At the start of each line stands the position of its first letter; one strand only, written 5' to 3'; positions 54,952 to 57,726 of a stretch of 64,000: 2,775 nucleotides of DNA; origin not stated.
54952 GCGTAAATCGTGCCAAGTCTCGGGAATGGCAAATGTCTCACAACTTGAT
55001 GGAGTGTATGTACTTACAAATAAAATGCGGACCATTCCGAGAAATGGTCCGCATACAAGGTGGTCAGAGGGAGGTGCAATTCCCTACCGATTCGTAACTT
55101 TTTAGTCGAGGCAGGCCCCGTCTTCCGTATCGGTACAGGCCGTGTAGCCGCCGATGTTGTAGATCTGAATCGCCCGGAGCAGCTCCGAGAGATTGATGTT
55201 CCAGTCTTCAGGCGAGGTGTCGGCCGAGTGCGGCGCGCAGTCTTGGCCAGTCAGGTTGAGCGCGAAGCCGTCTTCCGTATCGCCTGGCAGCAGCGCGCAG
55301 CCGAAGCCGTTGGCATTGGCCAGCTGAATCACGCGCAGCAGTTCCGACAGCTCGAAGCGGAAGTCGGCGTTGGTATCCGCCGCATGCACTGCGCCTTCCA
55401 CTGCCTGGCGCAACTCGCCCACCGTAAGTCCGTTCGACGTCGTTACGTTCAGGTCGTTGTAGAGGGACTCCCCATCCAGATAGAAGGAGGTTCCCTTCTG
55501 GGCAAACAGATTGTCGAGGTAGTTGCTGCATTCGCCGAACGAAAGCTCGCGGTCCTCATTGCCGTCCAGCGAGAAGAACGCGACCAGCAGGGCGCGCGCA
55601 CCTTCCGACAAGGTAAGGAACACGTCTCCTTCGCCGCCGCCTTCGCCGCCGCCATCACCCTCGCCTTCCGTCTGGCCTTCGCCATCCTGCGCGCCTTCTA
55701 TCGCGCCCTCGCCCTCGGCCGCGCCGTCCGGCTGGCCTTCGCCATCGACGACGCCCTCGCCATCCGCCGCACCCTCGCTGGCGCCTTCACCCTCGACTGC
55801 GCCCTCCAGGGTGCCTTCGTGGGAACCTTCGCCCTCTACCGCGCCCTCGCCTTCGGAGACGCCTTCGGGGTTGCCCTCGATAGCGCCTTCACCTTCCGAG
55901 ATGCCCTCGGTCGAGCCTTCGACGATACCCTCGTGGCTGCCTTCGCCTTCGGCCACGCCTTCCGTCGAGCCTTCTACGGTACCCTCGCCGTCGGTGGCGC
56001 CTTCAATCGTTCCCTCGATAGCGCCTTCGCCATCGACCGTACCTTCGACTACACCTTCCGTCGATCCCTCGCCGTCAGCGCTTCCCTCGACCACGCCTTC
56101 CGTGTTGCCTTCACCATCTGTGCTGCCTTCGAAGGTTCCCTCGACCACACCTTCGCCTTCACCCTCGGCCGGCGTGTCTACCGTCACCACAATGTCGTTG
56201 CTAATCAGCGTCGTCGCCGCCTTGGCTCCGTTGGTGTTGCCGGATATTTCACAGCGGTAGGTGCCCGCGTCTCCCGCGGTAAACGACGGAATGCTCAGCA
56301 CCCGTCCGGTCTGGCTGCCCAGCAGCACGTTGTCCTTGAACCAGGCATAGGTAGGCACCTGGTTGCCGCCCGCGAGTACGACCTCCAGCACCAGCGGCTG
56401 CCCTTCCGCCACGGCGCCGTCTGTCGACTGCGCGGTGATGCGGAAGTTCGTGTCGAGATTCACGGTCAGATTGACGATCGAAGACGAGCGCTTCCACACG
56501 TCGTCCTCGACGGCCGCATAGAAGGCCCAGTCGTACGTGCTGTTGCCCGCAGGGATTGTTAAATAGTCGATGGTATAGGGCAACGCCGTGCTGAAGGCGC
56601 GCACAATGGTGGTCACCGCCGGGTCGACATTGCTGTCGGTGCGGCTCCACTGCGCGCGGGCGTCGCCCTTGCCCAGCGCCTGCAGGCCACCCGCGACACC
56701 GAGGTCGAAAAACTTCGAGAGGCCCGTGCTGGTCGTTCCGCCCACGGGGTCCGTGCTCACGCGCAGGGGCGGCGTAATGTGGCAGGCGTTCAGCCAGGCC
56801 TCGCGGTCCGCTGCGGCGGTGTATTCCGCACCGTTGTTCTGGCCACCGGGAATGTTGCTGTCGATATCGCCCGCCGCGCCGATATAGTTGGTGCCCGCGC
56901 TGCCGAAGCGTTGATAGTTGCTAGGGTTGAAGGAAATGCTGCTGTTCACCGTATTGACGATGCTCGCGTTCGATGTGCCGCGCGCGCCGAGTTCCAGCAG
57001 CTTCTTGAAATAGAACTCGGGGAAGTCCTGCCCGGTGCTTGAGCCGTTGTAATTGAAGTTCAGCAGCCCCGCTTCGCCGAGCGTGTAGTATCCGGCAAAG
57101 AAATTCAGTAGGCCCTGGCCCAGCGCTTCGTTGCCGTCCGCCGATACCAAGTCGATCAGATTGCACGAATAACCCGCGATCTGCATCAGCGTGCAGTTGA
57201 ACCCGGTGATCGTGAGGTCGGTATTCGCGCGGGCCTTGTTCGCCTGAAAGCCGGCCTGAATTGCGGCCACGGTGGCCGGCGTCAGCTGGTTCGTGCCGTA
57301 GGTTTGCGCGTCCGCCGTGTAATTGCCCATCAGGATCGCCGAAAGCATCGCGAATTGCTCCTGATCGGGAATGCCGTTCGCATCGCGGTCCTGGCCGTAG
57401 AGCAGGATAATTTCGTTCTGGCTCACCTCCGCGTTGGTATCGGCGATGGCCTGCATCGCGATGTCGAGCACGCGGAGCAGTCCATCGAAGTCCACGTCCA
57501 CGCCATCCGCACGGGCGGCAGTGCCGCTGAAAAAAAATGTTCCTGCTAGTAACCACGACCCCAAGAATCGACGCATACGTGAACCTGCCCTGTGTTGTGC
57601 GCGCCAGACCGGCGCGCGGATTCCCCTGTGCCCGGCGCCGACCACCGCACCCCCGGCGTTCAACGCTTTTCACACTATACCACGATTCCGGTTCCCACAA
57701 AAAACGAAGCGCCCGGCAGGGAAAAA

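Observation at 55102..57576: Second large secreted repeat protein sharing a paralogous Cys-containing C-terminal module of about 100 aa with the FG-GAP protein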

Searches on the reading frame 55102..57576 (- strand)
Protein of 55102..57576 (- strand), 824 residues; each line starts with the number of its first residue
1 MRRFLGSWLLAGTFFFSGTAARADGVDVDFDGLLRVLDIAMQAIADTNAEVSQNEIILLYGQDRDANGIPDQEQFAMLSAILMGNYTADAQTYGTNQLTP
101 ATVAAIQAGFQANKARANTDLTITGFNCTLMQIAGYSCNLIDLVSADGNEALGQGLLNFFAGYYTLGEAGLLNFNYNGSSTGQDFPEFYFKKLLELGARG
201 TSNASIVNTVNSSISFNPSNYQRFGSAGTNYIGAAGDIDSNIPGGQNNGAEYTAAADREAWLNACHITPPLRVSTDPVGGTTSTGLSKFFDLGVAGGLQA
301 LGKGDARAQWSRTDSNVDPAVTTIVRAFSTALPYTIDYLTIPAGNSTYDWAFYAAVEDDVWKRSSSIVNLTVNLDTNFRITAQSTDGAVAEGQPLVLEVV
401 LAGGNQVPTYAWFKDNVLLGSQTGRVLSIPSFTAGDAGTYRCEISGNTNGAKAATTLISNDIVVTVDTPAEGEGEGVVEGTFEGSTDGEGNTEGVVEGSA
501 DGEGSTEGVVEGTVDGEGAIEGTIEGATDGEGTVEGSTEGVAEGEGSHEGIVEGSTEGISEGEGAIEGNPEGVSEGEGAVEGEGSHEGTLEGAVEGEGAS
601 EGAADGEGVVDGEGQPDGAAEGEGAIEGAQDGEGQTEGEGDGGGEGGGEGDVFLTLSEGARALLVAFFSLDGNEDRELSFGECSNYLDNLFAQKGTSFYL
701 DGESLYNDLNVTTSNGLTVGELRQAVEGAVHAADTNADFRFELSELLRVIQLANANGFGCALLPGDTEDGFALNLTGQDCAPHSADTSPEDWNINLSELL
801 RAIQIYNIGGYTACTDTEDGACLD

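Call 5: search_protein_families(library=pfam, proteins=[window:55102-57576:-], max_evalue=1)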
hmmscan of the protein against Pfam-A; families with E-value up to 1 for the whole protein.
window:55102-57576:- (824 aa): 5 families
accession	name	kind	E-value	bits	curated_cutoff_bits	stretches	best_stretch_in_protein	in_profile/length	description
PF13927.12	Ig_3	-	1.6e-08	35.4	30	1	380-445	4-77/78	Immunoglobulin domain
PF13895.12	Ig_2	-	3.7e-06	27.5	27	1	387-450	9-68/79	Immunoglobulin domain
PF07679.22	I-set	-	0.00054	20.4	23.7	1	379-457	2-88/90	Immunoglobulin I-set domain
PF16706.11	Izumo-Ig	-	0.1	13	26.7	1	416-449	40-73/88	Izumo-like Immunoglobulin domain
PF07686.23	V-set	-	0.21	12.2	26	0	427-450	75-99/109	Immunoglobulin V-set domain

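Call 6: search_protein_families(library=ncbifam, proteins=[window:55102-57576:-], max_evalue=1)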
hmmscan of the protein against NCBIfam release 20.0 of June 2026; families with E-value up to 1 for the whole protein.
window:55102-57576:- (824 aa): 1 family
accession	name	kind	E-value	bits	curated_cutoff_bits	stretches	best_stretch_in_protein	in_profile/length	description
NF033849.1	ser_rich_anae_1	subfamily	0.0001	19.8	650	1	464-647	262-432/1163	serine-rich protein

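Call 41: find_encoding_contigs(protein=window:55102-57576:-, flank=3000, max_places=3)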
Protein window:55102-57576:- (824 aa): 1 contig read that carries it; 1 place shown.
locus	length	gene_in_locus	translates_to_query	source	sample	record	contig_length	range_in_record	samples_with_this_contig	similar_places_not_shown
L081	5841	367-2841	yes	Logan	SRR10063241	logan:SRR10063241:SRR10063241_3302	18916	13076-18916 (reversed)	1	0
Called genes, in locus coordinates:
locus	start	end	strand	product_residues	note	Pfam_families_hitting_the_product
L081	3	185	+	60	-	?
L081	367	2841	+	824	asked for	PF13895:Ig_2 (weak), PF13927:Ig_3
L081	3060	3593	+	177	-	PF13238:AAA_18 (faint)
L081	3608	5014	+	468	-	-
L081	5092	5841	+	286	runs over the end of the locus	PF27100:DcsG_N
